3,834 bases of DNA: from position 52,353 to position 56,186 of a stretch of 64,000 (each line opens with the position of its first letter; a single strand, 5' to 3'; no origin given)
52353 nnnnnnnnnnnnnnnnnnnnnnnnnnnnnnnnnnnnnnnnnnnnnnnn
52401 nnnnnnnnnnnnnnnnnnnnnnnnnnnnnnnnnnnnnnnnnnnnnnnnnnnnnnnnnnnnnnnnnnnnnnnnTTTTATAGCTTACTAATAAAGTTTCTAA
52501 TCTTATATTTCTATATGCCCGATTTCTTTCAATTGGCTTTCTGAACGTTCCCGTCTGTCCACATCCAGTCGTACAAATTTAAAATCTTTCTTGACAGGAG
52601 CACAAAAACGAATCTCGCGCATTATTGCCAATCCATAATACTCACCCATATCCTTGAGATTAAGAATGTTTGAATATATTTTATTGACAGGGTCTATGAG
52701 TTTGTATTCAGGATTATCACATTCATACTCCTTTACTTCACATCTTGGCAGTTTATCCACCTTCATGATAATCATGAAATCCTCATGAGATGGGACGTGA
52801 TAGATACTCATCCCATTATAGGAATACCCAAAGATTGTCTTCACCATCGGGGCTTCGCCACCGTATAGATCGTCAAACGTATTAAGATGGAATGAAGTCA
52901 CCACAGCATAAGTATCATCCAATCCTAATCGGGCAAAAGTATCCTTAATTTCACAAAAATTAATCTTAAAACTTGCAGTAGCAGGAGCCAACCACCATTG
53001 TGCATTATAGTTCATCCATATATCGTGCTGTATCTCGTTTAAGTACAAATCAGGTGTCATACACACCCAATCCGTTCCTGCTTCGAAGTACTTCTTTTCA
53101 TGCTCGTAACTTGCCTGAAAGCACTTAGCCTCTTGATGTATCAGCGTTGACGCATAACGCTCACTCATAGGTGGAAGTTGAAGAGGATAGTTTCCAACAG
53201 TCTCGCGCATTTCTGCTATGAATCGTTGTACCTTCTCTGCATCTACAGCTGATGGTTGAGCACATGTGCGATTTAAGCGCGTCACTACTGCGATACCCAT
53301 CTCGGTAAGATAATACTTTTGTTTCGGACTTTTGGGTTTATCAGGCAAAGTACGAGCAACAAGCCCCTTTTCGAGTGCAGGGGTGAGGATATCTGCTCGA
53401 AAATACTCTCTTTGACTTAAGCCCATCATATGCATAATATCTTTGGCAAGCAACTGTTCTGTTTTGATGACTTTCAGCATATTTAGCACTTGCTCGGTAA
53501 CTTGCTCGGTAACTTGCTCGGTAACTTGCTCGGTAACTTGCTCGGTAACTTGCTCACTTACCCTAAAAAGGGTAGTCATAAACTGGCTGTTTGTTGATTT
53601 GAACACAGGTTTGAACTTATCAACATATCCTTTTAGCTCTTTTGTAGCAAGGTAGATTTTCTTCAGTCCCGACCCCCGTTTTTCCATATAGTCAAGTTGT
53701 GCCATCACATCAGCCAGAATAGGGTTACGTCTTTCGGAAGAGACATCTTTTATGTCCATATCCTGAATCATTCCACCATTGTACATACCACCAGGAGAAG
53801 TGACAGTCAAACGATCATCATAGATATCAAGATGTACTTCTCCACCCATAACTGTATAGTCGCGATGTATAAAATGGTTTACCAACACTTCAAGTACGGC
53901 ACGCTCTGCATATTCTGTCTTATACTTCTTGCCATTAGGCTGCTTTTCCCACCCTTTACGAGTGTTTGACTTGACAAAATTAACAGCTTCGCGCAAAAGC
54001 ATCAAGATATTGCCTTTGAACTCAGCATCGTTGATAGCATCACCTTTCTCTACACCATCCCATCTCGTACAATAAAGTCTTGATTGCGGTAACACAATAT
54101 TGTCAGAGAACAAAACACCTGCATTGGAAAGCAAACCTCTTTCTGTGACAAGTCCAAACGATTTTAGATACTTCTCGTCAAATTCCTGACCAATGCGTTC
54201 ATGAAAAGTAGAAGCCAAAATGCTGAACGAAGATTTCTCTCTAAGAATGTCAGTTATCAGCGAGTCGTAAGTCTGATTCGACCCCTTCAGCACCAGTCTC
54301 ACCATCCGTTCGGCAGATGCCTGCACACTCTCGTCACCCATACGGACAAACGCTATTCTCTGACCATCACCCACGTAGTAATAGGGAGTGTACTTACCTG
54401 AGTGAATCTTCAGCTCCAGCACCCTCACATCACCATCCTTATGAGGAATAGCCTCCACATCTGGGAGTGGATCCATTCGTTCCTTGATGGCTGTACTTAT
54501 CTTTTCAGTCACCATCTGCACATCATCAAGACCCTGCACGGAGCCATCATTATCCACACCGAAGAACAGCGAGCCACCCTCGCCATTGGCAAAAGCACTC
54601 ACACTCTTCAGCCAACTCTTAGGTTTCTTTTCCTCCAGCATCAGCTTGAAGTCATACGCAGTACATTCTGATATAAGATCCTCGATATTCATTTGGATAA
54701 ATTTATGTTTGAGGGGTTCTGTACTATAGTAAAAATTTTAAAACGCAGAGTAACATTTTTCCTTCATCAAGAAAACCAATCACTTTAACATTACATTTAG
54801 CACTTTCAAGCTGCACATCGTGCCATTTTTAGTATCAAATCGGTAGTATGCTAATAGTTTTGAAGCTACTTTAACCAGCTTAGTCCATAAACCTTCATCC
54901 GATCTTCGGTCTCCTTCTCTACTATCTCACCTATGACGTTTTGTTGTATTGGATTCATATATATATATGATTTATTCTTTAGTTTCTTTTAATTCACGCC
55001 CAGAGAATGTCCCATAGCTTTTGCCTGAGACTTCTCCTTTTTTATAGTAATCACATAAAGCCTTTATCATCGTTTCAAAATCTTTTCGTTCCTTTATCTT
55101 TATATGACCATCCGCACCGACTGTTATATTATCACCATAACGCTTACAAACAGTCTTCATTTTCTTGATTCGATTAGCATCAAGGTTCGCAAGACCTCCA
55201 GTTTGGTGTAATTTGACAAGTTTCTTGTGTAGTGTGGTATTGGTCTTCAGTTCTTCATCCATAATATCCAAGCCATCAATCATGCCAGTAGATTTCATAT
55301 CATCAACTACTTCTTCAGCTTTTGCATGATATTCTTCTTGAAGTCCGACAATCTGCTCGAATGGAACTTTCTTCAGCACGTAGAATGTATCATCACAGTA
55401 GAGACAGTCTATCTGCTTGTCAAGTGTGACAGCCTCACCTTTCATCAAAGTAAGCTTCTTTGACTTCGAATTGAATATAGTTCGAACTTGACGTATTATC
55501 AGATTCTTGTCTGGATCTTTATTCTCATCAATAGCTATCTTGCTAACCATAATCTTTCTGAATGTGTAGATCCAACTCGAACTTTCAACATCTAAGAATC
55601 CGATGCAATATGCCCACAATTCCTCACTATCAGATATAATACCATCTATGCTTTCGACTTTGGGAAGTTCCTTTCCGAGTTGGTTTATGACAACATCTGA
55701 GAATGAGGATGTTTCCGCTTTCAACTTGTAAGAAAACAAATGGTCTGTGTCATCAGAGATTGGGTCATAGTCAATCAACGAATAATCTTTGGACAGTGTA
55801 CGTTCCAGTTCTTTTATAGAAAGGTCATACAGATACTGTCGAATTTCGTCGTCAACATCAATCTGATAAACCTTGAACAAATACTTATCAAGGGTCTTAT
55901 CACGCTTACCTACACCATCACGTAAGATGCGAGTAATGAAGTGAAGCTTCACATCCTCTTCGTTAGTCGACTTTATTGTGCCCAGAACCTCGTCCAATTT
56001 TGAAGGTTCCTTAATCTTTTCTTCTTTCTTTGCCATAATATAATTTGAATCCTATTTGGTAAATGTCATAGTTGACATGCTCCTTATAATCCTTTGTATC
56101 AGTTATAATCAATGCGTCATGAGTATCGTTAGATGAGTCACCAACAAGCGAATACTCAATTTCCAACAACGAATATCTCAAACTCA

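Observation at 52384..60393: A 7.9-kb defence island (Gabija + Kiwa-like + Schlafen-like gene) is embedded in the capsule operon, bounded by a perfect 68-bp duplication of the glf 5' end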

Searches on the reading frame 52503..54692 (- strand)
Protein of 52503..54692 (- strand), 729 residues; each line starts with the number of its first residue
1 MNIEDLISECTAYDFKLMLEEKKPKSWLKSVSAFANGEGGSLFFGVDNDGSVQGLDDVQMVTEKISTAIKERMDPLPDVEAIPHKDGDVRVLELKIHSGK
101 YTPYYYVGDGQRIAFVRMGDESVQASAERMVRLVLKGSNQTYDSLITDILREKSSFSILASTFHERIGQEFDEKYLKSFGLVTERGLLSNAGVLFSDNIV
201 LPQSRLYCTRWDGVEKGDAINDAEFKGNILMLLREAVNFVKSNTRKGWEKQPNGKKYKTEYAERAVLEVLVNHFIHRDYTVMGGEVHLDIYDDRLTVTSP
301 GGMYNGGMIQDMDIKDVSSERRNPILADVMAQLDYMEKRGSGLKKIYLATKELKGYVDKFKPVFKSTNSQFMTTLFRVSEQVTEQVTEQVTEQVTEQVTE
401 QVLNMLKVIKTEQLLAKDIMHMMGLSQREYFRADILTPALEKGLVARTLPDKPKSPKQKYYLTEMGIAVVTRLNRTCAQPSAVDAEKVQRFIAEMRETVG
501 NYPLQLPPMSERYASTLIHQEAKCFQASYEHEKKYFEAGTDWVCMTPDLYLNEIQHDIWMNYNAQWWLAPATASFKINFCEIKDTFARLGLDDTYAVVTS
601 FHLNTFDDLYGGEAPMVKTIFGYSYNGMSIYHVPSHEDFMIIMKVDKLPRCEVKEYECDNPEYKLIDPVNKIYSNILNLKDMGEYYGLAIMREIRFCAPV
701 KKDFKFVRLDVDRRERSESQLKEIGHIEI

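Call 7: search_protein_families(library=padloc, proteins=[window:52503-54692:-], max_evalue=0.01)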
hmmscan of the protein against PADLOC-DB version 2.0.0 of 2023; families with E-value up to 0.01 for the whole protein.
window:52503-54692:- (729 aa): 3 families
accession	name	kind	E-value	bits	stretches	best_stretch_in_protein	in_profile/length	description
PDLC02402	Aga_SIR2-PNTD1-PNTD2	-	1.3e-16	57.9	1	226-412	408-596/876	Class I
PDLC02418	Aga_SIR2-Kinase-PNTD1-PNTD2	-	2.6e-14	50.4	1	249-411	309-473/756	Class I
PDLC02394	pAgo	-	3.2e-12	43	1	28-405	58-464/1121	-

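Call 8: search_protein_families(library=pfam, proteins=[window:52503-54692:-], max_evalue=0.001)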
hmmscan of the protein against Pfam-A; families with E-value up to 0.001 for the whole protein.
window:52503-54692:- (729 aa): 3 families
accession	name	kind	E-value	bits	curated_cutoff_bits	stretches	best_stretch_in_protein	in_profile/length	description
PF13749.12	HATPase_c_4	-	1.4e-23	83.1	26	1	283-375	1-89/89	Putative ATP-dependent DNA helicase recG C-terminal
PF21247.3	Fic-like_C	-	6.7e-21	74.4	27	1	400-463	1-64/64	Filamentation induced by cAMP protein Fic-like, C-terminal domain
PF04326.19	SLFN_AlbA_2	-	3.1e-19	70.1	25.3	1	11-125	3-117/118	Schlafen, AlbA_2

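Call 20: find_related_loci(query=window:52506-54692:-, collection=metagenome_contigs, flank=10000)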
Query window:52506-54692:- (729 aa) in metagenome_contigs; peptide patterns used: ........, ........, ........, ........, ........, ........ (x = any residue, [..] = any of these).
404 stretches matched a pattern; 373 encode a relative of the query (tblastn E <= 1e-3); the best 80 are kept; 80 distinct loci.
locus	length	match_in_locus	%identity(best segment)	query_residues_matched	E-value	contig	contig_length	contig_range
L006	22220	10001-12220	58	1-724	0e+0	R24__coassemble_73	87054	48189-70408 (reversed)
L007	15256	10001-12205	57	6-724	0e+0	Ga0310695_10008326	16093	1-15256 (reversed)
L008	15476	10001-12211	56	1-727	0e+0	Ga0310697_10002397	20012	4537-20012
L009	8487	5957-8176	56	1-724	0e+0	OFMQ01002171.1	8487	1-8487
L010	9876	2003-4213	56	1-727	0e+0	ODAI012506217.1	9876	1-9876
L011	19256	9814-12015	56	1-724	0e+0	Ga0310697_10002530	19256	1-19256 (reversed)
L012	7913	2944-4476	61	1-495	0e+0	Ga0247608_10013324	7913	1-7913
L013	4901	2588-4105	61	1-497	0e+0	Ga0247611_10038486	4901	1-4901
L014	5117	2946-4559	57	4-549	0e+0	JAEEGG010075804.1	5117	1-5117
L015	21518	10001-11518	60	1-497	0e+0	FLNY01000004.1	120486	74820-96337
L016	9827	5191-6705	60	1-497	0e+0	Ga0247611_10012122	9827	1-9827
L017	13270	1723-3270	60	1-506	0e+0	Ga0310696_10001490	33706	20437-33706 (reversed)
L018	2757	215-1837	56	1-549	0e+0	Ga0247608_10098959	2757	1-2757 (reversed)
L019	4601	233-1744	60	1-497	0e+0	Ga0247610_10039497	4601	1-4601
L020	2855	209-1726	60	1-497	0e+0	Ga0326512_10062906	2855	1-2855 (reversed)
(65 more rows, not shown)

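Call 48: search_protein_families(library=ncbifam, proteins=[window:52506-54692:-], max_evalue=0.01)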
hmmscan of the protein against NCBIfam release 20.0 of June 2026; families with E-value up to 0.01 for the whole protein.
window:52506-54692:- (729 aa): 0 families

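Call 64: search_protein_families(library=pfam, proteins=[L008:12215-13783:+, L008:13768-14796:+, L008:8513-9622:-, L007:12658-13941:+, L007:8070-8945:+, L006:8550-9680:-, L006:12664-13368:-, L011:12618-14240:+, L011:14242-16815:+, L011:7840-9417:-], max_evalue=0.001)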
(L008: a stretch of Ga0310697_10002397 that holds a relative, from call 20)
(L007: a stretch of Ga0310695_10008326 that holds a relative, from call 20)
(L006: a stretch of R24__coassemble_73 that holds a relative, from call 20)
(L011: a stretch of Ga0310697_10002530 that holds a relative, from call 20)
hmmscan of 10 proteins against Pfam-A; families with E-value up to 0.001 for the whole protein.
L008:12215-13783:+ (522 aa): 7 families
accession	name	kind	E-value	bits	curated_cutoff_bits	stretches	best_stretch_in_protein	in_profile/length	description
PF13175.12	AAA_15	-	3.6e-21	76.6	32.1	2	4-99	3-91/374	AAA ATPase domain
PF20469.4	OLD-like_TOPRIM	-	9.6e-17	61.7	23.2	1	361-424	3-67/67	Overcoming lysogenization defect protein-like, TOPRIM domain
PF13304.12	AAA_21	-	1.2e-14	55.5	27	2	150-314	147-302/304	AAA domain, putative AbiEii toxin, Type IV TA system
PF13476.12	AAA_23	-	2.1e-14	55.1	27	1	6-143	1-137/201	AAA domain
PF02463.25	SMC_N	-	4e-09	36.7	40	1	4-47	2-47/220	RecF/RecN/SMC N terminal domain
PF13514.12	AAA_27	-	1.3e-06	28.6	22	1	4-45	3-47/206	AAA domain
PF13555.12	AAA_29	-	3e-06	27.3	27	1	5-47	2-45/61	P-loop containing region of AAA domain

L008:13768-14796:+ (342 aa): 2 families
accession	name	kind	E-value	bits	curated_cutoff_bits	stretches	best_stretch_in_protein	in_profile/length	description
PF01443.25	Viral_helicase1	-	4.7e-09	36.8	21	1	134-331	60-227/228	Viral superfamily 1 RNA helicase core domain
PF00580.27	UvrD-helicase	-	3.6e-05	24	23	0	127-171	206-250/271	UvrD/REP helicase N-terminal domain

L008:8513-9622:- (369 aa): 3 families
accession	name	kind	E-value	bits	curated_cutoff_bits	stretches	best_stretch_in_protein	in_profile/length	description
PF13421.11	Band_7_1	-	3.8e-47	161.1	24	1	19-225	3-206/211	SPFH domain-Band 7 family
PF14237.11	GYF_2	-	2.1e-14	53.4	25.8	1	306-355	1-50/50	GYF domain 2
PF01145.31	Band_7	-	4.9e-05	23.9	23.6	1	124-223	68-156/176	SPFH domain / Band 7 family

L007:12658-13941:+ (427 aa): 0 families

L007:8070-8945:+ (291 aa): 1 family
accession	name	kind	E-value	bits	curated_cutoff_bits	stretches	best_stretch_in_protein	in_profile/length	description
PF15931.10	DUF4747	-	4.9e-13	49.6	27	1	70-262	50-252/257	Domain of unknown function (DUF4747)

L006:8550-9680:- (376 aa): 0 families

L006:12664-13368:- (234 aa): 2 families
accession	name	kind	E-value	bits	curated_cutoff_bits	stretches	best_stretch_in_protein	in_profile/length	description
PF00326.27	Peptidase_S9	-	6.4e-06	26.3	22.6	1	99-159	38-97/213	Prolyl oligopeptidase family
PF01738.24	DLH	-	0.00089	19.3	21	0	109-217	80-191/217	Dienelactone hydrolase family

L011:12618-14240:+ (540 aa): 2 families
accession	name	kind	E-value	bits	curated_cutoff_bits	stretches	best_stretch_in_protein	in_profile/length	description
PF01048.26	PNP_UDP_1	-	2.7e-14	53.6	25.1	1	38-255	20-231/233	Phosphorylase superfamily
PF25201.1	nSTAND6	-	4.4e-05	24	27.7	1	302-418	5-119/148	Novel STAND NTPase 6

L011:14242-16815:+ (857 aa): 2 families
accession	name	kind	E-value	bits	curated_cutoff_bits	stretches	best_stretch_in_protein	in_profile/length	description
PF14516.12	AAA_35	-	9.1e-15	54.7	27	1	14-256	11-252/331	AAA-like domain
PF07719.23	TPR_2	-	0.00028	21.2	27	0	385-409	2-26/34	Tetratricopeptide repeat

L011:7840-9417:- (525 aa): 2 families
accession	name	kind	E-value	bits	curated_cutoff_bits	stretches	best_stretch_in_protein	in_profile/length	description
PF13306.12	LRR_5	-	8.5e-53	178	27.7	2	92-215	1-124/127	BspA type Leucine rich repeat region (6 copies)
PF13855.12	LRR_8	-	2.3e-06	27.7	27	0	177-225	10-59/61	Leucine rich repeat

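Call 77: search_protein_families(library=padloc, proteins=[L091:13340-13678:+, L091:13679-14197:+, L091:14203-14445:+, L091:14702-15883:+, L101:2519-3664:+, L101:3702-4595:+, L101:4579-5055:+, L101:5058-5768:+, L102:337-1302:+, L102:1323-2822:+], max_evalue=0.001)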
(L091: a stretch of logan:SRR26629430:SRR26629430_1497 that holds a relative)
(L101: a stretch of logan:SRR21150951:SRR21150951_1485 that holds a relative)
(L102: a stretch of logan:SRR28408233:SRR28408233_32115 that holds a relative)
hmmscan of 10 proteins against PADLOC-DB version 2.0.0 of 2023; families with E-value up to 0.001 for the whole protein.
L091:13340-13678:+ (112 aa): 0 families

L091:13679-14197:+ (172 aa): 0 families

L091:14203-14445:+ (80 aa): 0 families

L091:14702-15883:+ (393 aa): 0 families

L101:2519-3664:+ (381 aa): 0 families

L101:3702-4595:+ (297 aa): 1 family
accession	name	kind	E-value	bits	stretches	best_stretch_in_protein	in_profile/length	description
PDLC04559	PDC-M28B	-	3.2e-05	21.2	1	17-55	129-166/438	-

L101:4579-5055:+ (158 aa): 0 families

L101:5058-5768:+ (236 aa): 0 families

L102:337-1302:+ (321 aa): 1 family
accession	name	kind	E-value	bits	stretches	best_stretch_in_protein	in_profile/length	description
PDLC02343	AbiC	-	2.6e-06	25.2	1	13-263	8-233/306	AbiC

L102:1323-2822:+ (499 aa): 1 family
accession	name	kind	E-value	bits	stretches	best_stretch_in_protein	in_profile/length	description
PDLC04108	PD-T7-3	-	1.4e-07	29.1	1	1-312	1-316/432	-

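Call 79: find_related_loci(query=window:52506-54692:-, collection=viral_contigs, flank=10000)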
Query window:52506-54692:- (729 aa) in viral_contigs; peptide patterns used: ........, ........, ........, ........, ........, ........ (x = any residue, [..] = any of these).
16 stretches matched a pattern; 1 encode a relative of the query (tblastn E <= 1e-3); 1 distinct loci.
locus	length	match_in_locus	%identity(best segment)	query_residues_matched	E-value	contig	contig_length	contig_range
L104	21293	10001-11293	67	1-432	0e+0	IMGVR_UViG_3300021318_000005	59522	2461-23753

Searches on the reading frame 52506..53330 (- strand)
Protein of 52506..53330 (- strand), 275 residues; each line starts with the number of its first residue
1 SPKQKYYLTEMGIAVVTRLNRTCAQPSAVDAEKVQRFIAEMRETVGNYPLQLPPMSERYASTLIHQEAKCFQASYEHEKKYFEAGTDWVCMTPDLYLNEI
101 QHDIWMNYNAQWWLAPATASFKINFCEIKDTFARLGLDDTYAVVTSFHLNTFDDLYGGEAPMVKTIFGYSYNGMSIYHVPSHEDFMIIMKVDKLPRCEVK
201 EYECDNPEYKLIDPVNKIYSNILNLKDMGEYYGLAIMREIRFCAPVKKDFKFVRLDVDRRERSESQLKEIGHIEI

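Call 48: search_protein_families(library=ncbifam, proteins=[window:52506-53330:-], max_evalue=0.01)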
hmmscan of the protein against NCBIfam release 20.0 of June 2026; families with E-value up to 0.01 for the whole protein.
window:52506-53330:- (275 aa): 0 families

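Call 49: search_solved_structures(query=window:52506-53330:-, max_evalue=1)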
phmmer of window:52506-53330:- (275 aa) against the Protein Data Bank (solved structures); distinct sequences matched with E-value up to 1: 0.

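Call 69: predict_structure(protein=window:52506-53330:-)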
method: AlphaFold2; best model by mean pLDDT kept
length: 275 residues; sequences in the alignment: 1
mean_pLDDT: 34.0   pTM: 0.30
mean pLDDT of the five models: 34.0, 33.2, 28.1, 25.6, 25.5
residues with pLDDT >= 90: 0; 70-90: 2; 50-70: 35; < 50: 238
segments of 3 or more residues with pLDDT < 50: 1-119, 134-136, 141-192, 212-243, 245-275
pLDDT, mean of each block of 10 residues (from residue 1): 24 26 30 42 33 25 24 25 25 23 24 40 55 52 41 28 23 32 41 59 59 35 24 28 44 30 31 24
secondary structure, 60 per line:
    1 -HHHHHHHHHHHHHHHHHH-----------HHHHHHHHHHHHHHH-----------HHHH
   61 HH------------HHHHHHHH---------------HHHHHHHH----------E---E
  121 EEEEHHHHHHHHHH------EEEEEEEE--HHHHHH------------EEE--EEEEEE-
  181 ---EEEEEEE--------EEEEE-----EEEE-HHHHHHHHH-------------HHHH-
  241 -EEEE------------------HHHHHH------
elements in order: H2-19 H31-45 H57-62 H75-82 H98-105 E120-124 H125-134 E141-148 H151-156 E169-171 E174-179 E184-190 E199-203 E209-212 H214-222 H236-239 E242-245 H264-269

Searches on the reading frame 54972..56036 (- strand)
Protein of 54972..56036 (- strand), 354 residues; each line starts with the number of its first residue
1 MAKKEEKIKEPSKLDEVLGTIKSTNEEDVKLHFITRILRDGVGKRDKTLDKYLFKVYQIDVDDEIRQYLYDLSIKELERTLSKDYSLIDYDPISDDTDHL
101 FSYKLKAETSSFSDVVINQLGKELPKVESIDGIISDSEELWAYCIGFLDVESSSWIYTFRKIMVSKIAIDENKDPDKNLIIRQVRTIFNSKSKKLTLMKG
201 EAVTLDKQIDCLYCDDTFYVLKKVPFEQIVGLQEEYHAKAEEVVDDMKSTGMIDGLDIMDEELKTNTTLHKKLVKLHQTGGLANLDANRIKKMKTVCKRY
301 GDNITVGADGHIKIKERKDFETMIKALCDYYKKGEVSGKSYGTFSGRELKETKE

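Call 7: search_protein_families(library=padloc, proteins=[window:54972-56036:-], max_evalue=0.01)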
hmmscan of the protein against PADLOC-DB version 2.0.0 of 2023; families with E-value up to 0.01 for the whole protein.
window:54972-56036:- (354 aa): 11 families
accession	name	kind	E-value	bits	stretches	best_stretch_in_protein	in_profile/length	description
PDLC00223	KwaB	-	8.5e-106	351.9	1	14-353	7-338/339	DUF4868 domain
PDLC00224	KwaB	-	9.2e-16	56.4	1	50-334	29-290/302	DUF4868 domain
PDLC00235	KwaB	-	4.9e-15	53.8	1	44-325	28-286/312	DUF4868 domain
PDLC00236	KwaB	-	1.2e-14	52.4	1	55-279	36-244/314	DUF4868 domain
PDLC00231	KwaB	-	7.9e-12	43.4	1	16-332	8-291/305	DUF4868 domain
PDLC00230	KwaB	-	6.2e-11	40.3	1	48-346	34-313/322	DUF4868 domain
PDLC00229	KwaB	-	8.9e-11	39.8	1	181-347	112-279/282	DUF4868 domain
PDLC00237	KwaB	-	4.2e-09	34.3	1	183-342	144-298/306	DUF4868 domain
PDLC00233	KwaB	-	2.6e-08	31.4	1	180-350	142-315/320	DUF4868 domain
PDLC00234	KwaB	-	2.4e-05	21.9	1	193-349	135-288/289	DUF4868 domain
PDLC00222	KwaB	-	3e-05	21.5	1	176-349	117-291/292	DUF4868 domain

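Call 8: search_protein_families(library=pfam, proteins=[window:54972-56036:-], max_evalue=0.001)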
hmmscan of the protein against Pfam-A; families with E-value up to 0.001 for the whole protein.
window:54972-56036:- (354 aa): 1 family
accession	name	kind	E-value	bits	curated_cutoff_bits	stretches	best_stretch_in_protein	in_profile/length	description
PF16162.10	KwaB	-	6.1e-20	72.4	26.3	1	139-335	3-184/186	Kiwa protein KwaB-like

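Call 48: search_protein_families(library=ncbifam, proteins=[window:54975-56036:-], max_evalue=0.01)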
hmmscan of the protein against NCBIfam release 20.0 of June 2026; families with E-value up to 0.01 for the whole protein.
window:54975-56036:- (354 aa): 1 family
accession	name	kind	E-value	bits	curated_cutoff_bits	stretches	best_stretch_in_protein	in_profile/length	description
NF041623.1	KwaB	equivalog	3.6e-11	42.8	200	1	181-342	139-301/306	anti-phage protein KwaB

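Call 77: search_protein_families(library=padloc, proteins=[L091:13340-13678:+, L091:13679-14197:+, L091:14203-14445:+, L091:14702-15883:+, L101:2519-3664:+, L101:3702-4595:+, L101:4579-5055:+, L101:5058-5768:+, L102:337-1302:+, L102:1323-2822:+], max_evalue=0.001)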
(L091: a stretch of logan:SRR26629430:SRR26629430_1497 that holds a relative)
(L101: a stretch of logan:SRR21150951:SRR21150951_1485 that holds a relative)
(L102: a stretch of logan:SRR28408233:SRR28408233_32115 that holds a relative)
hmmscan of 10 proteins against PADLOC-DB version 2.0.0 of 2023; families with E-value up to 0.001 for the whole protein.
L091:13340-13678:+ (112 aa): 0 families

L091:13679-14197:+ (172 aa): 0 families

L091:14203-14445:+ (80 aa): 0 families

L091:14702-15883:+ (393 aa): 0 families

L101:2519-3664:+ (381 aa): 0 families

L101:3702-4595:+ (297 aa): 1 family
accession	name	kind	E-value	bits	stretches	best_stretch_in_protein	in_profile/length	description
PDLC04559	PDC-M28B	-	3.2e-05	21.2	1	17-55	129-166/438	-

L101:4579-5055:+ (158 aa): 0 families

L101:5058-5768:+ (236 aa): 0 families

L102:337-1302:+ (321 aa): 1 family
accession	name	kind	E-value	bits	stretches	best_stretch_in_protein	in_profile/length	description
PDLC02343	AbiC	-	2.6e-06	25.2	1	13-263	8-233/306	AbiC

L102:1323-2822:+ (499 aa): 1 family
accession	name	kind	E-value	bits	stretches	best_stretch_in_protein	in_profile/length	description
PDLC04108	PD-T7-3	-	1.4e-07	29.1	1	1-312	1-316/432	-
